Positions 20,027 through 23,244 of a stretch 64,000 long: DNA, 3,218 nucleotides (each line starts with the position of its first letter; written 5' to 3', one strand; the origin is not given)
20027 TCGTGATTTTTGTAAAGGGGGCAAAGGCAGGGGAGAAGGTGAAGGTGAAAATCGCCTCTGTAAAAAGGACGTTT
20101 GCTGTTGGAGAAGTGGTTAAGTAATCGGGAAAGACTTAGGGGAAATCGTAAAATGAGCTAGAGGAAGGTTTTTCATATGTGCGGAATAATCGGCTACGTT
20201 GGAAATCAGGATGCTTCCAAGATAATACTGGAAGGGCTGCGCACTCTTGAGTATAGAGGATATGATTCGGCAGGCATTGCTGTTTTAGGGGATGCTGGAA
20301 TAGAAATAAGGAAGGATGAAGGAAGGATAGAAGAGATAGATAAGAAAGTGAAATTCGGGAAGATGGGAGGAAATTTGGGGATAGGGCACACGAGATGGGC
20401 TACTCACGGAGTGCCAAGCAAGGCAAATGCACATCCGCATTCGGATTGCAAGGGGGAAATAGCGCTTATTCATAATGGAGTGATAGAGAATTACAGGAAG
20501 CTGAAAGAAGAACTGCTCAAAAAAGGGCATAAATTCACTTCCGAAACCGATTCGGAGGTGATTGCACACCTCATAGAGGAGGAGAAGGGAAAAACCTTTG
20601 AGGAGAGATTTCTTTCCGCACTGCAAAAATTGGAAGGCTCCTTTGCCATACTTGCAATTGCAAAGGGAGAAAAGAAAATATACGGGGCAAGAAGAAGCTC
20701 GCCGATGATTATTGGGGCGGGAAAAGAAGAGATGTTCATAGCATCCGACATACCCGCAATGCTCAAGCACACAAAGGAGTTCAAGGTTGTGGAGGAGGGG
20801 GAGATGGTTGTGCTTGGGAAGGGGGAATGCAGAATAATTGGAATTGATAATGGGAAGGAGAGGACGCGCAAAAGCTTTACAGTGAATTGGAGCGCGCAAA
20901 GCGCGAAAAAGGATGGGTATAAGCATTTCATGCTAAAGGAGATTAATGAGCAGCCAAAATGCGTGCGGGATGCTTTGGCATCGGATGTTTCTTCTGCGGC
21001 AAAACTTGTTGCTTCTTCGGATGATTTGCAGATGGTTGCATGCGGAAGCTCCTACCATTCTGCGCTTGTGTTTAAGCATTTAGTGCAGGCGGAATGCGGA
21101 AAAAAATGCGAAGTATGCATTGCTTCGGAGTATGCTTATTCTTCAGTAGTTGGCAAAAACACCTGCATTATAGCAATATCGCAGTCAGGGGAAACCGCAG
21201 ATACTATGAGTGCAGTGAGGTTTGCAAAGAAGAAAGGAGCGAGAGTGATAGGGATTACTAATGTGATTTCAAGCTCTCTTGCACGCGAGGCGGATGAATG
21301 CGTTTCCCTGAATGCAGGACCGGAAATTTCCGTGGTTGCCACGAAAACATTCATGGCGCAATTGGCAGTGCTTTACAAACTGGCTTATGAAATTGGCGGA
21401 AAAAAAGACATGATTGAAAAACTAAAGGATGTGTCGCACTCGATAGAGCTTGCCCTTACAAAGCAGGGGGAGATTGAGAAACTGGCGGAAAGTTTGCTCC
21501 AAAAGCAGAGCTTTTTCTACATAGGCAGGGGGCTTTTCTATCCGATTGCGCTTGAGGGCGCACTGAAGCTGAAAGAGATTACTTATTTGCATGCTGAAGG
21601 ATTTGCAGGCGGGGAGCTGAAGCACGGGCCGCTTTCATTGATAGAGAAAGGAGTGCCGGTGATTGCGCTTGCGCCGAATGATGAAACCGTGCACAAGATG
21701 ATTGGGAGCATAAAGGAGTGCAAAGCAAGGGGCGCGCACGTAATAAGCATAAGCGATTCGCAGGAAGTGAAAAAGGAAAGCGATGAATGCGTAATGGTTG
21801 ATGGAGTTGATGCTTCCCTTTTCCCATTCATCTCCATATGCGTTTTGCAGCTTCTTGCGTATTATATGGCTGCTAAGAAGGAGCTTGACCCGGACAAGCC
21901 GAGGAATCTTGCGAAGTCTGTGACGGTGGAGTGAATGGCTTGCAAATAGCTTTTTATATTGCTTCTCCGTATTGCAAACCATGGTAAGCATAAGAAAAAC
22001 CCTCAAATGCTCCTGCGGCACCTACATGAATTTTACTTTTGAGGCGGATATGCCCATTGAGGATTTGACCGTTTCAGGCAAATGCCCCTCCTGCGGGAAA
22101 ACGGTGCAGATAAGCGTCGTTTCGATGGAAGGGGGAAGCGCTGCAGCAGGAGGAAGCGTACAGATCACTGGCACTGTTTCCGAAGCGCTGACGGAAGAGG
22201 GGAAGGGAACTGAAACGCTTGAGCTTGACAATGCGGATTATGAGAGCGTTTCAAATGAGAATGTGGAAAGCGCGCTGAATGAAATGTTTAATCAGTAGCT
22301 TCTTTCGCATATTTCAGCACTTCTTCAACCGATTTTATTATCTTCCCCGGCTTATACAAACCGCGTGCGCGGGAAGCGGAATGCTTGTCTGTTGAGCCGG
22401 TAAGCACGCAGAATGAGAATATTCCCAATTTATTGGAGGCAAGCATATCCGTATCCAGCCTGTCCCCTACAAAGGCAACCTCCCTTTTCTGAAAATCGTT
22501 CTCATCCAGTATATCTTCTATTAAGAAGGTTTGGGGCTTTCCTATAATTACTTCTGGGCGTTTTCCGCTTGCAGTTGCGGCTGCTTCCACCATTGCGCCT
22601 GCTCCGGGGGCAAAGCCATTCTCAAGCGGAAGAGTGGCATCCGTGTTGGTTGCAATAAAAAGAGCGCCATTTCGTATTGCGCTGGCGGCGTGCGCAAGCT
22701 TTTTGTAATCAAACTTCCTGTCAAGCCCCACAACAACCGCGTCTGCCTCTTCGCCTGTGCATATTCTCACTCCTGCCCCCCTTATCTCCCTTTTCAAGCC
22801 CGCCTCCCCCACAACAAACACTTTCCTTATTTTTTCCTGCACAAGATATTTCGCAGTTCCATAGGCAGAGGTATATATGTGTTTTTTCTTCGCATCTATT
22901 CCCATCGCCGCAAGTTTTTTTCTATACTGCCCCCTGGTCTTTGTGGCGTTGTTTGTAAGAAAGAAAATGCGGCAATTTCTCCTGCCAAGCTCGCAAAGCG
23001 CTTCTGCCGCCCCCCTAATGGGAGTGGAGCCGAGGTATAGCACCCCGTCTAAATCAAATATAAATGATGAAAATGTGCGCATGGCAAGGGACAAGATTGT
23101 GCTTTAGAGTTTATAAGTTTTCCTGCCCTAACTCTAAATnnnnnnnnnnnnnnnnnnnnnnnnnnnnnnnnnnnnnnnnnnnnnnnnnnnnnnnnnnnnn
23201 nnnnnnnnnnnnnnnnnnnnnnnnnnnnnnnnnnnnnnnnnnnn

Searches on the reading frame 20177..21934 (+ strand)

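Call 36: search_protein_families(library=pfam, proteins=[window:20177-21934:+], max_evalue=0.001)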
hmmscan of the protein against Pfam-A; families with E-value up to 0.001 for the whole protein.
window:20177-21934:+ (585 aa): 4 families
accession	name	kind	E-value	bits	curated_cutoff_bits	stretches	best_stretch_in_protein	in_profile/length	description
PF01380.27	SIS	-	1.3e-51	174.3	25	2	280-402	4-128/131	SIS domain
PF13522.11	GATase_6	-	4e-21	75.8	27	1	65-170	10-106/130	Glutamine amidotransferase domain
PF13537.11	GATase_7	-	4.6e-18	65.8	25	1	73-196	3-122/123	Glutamine amidotransferase domain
PF13580.11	SIS_2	-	6.7e-05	23.4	27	0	324-361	100-137/138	SIS domain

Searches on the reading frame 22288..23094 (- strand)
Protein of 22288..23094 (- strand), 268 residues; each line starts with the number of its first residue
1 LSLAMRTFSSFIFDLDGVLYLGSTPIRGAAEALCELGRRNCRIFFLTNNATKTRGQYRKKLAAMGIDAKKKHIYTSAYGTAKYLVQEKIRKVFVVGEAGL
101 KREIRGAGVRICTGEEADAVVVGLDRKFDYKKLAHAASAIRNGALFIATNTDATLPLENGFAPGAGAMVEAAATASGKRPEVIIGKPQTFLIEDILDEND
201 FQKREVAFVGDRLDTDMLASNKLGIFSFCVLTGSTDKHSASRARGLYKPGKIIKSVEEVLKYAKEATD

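Call 66: search_protein_families(library=pfam, proteins=[window:22288-23094:-], max_evalue=0.001)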
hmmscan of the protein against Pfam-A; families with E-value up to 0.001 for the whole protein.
window:22288-23094:- (268 aa): 4 families
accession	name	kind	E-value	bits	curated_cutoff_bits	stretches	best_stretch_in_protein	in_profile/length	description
PF13344.12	Hydrolase_6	-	2.4e-29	101.8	27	1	11-109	1-100/101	Haloacid dehalogenase-like hydrolase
PF13242.12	Hydrolase_like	-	9.3e-14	51.5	22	1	184-258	2-74/75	HAD-hyrolase-like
PF00702.32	Hydrolase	-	1.1e-12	49.2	26.4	1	11-222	4-189/191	haloacid dehalogenase-like hydrolase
PF13419.12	HAD_2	-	1.7e-08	35.3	23.8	1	184-228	133-176/178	Haloacid dehalogenase-like hydrolase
